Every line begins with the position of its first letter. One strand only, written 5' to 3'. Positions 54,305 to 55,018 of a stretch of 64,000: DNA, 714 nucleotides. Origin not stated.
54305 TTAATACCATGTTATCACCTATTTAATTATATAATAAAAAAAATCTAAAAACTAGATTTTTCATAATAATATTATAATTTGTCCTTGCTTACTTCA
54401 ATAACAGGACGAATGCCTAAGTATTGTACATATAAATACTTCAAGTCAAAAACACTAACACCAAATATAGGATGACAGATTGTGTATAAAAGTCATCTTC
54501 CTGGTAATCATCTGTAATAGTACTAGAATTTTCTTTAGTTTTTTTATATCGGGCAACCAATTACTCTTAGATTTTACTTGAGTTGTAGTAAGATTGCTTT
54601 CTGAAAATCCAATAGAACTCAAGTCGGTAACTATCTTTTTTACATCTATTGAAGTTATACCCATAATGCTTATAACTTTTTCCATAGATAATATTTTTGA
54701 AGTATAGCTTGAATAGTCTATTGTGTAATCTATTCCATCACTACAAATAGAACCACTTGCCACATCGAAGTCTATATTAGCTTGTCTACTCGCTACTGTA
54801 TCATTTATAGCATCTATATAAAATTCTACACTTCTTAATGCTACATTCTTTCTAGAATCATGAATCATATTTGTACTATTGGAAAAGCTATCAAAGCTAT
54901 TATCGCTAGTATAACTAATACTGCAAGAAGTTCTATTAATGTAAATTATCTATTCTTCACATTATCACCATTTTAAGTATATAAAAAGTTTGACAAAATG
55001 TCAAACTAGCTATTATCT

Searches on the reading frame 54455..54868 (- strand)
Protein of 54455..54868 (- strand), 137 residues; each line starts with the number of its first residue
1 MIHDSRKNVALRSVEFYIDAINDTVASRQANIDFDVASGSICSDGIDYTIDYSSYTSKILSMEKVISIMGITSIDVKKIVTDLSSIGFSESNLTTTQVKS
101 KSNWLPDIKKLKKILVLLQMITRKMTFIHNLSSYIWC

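Call 4: search_protein_families(library=pfam, proteins=[window:54455-54868:-], max_evalue=1)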
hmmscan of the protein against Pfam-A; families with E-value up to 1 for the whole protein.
window:54455-54868:- (137 aa): 2 families
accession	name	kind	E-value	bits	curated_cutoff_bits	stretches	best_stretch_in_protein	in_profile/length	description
PF14771.11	DUF4476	-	0.021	15.5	22.5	1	71-136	2-66/91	Domain of unknown function (DUF4476)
PF18711.7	TxDE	-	0.21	12.2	25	0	66-91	1-26/55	Toxoflavin-degrading enzyme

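Call 5: search_protein_families(library=ncbifam, proteins=[window:54455-54868:-], max_evalue=1)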
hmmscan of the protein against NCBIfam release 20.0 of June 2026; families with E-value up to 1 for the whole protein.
window:54455-54868:- (137 aa): 1 family
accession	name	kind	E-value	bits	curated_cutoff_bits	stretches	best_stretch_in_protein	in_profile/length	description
NF002702.0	PRK02506.1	equivalog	0.0029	16.8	301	1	38-124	70-160/313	dihydroorotate oxidase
